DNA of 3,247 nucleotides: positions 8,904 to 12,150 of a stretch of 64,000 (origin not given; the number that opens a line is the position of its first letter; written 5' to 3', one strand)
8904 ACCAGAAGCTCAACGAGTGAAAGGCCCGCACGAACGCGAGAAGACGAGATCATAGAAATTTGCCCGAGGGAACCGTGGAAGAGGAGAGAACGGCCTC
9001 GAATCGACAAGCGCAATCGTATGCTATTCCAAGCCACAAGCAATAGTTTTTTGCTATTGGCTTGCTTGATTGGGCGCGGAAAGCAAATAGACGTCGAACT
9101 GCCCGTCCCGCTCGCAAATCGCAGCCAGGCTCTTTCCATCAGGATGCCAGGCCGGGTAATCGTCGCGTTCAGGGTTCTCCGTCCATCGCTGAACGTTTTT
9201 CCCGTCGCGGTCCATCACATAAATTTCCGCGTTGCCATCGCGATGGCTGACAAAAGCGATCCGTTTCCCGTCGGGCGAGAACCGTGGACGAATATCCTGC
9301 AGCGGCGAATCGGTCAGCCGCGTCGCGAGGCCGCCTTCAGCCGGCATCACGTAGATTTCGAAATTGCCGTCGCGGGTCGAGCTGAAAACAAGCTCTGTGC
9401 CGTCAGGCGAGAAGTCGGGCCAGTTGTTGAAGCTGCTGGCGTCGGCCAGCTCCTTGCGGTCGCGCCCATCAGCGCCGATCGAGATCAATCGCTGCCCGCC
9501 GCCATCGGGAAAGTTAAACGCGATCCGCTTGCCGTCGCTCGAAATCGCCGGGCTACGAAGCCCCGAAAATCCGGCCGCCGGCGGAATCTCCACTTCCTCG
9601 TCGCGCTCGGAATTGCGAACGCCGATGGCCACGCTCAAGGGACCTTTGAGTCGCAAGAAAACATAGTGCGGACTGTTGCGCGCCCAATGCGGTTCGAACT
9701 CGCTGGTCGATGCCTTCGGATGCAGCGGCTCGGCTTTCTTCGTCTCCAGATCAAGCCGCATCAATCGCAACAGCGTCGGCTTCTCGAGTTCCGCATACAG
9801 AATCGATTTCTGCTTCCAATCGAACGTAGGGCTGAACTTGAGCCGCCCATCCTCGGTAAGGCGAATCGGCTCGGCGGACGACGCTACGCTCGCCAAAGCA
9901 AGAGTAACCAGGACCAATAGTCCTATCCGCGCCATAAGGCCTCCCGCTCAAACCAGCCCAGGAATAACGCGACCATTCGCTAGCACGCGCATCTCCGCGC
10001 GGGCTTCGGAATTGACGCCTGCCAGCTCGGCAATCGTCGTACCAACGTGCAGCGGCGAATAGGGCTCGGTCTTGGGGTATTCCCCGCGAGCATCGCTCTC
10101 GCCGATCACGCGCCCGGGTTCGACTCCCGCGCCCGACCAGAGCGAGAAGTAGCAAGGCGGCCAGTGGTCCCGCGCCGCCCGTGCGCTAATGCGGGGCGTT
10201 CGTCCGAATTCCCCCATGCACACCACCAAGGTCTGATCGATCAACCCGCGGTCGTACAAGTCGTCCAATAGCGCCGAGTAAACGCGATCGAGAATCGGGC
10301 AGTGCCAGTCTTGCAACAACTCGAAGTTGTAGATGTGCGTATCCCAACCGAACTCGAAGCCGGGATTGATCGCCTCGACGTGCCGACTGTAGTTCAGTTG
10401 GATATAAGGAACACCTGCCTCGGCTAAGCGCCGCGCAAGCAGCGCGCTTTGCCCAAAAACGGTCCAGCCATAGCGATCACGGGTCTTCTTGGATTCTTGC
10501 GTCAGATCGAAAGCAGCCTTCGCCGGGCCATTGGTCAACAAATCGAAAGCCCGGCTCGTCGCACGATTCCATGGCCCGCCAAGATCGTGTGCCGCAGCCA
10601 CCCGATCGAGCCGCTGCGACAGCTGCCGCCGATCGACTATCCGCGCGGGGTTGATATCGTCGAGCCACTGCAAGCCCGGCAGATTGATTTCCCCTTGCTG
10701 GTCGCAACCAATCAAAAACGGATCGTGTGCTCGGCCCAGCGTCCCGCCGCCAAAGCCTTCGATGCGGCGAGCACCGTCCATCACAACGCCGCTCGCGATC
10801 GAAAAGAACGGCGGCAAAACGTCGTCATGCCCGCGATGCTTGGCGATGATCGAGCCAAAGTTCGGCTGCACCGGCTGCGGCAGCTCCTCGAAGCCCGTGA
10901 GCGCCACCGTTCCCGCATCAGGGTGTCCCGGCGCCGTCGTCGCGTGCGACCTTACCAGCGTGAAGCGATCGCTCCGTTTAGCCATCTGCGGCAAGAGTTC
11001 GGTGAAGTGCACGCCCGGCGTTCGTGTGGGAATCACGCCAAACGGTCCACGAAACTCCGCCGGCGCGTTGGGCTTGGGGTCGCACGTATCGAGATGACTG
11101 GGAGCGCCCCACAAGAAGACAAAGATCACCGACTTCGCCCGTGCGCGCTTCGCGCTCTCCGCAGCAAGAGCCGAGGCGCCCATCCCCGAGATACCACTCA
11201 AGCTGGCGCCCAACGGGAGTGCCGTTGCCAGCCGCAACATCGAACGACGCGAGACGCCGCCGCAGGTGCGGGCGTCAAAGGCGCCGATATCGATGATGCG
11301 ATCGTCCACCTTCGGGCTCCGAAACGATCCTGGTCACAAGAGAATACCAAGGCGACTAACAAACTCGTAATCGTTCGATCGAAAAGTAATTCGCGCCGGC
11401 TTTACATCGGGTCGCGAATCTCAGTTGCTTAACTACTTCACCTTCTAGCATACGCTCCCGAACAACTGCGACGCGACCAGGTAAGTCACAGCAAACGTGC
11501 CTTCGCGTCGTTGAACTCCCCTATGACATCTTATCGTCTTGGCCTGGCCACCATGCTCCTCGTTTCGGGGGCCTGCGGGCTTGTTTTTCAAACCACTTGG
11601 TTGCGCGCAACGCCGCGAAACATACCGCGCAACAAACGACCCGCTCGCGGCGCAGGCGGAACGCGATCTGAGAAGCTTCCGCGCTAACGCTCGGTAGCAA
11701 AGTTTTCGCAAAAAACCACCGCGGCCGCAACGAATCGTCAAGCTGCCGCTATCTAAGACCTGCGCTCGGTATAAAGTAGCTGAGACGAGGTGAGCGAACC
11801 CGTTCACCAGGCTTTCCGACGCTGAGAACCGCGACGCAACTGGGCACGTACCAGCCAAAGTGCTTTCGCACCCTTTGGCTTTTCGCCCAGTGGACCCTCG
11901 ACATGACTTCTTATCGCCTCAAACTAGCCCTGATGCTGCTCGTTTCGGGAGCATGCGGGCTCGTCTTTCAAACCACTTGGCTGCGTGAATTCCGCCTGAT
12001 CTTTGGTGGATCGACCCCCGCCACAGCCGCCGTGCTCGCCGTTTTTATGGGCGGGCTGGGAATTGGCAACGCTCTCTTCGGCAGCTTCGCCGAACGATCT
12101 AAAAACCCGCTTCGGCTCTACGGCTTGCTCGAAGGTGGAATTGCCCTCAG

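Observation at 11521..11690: Orphan duplicate of the first ~28 codons of the MFS/spermidine-synthase gene, 380 bp upstream, diverged mainly at synonymous sites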

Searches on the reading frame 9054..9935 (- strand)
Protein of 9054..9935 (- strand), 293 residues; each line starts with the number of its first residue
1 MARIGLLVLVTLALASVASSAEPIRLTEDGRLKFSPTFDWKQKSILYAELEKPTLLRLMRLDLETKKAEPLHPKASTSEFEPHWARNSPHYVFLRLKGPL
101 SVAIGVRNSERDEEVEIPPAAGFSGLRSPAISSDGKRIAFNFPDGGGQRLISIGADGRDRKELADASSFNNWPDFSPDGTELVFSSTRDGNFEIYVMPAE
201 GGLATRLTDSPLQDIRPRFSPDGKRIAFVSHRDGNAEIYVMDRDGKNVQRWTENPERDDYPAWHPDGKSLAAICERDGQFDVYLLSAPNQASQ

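Call 6: search_protein_families(library=pfam, proteins=[window:9054-9935:-])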
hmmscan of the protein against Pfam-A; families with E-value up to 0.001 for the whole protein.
window:9054-9935:- (293 aa): 6 families
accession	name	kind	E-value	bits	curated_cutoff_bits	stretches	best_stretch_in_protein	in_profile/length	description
PF07676.18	PD40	-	2.2e-34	117.1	20.9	3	205-240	2-38/38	WD40-like Beta Propeller Repeat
PF10647.15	Gmad1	-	1.3e-05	25.7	20.5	1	115-257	12-155/251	Lipoprotein LpqB beta-propeller domain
PF00930.27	DPPIV_N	-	8.3e-05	21.9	22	0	207-255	38-82/354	Dipeptidyl peptidase IV (DPP IV) N-terminal region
PF23414.1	Beta-prop_EML_2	-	0.00014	21.8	90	0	219-285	47-110/266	Echinoderm microtubule-associated protein second beta-propeller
PF14583.12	Pectate_lyase22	-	0.00014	21.1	30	0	175-210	43-78/386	Oligogalacturonate lyase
PF25174.1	Beta-prop_THOC3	-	0.00033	20.2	305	1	175-283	54-156/272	THOC3 beta-propeller domain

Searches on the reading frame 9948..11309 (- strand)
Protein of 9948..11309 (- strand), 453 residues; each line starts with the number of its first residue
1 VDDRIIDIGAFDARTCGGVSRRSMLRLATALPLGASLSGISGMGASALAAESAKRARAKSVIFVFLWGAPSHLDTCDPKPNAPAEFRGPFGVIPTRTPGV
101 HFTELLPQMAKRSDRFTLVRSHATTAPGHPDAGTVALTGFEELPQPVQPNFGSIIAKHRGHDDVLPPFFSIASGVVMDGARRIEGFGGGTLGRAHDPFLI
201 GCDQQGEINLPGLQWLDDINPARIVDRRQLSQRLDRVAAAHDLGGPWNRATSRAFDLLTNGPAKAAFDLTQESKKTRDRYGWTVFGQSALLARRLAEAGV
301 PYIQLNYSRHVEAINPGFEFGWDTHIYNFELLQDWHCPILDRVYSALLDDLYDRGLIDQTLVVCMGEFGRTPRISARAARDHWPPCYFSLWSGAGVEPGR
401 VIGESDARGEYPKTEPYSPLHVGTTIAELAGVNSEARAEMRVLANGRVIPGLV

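Call 6: search_protein_families(library=pfam, proteins=[window:9948-11309:-])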
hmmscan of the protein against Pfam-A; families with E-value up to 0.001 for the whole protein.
window:9948-11309:- (453 aa): 1 family
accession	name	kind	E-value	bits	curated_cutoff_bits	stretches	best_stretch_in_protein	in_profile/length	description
PF07394.17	DUF1501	-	1.7e-73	248.5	27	1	58-435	1-366/390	Protein of unknown function (DUF1501)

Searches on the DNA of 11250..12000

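Call 30: search_rna_families(source=window, start=11250, end=12000, threshold=evalue, max_evalue=1)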
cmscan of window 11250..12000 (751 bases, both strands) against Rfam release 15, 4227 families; matches with E-value up to 1: 0.
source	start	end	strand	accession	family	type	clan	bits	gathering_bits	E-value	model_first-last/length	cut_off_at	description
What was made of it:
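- On Regulatory upstream ORF / leader peptide: No Rfam match at E<=1 (call 30).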

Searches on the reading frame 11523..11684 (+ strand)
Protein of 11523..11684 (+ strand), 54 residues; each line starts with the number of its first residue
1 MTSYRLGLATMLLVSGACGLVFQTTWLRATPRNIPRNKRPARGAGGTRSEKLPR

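Call 35: search_protein_families(library=ncbifam, proteins=[window:11523-11684:+])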
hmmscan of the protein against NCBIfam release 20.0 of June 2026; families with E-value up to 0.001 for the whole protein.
seq(54 aa): 0 families
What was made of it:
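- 11523..11687 (+): The frame now open from the ATG: 54 codons plus TAA (head peptide followed by an out-of-frame basic tail). Probably a meaningless by-product. No family match in NCBIfam (call 35).
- Closest known: Fused MFS/spermidine synthase family. Different: The relic keeps only about 56 of ~1065 codons, lacks every domain, and gives no family hit on its own (call 35).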
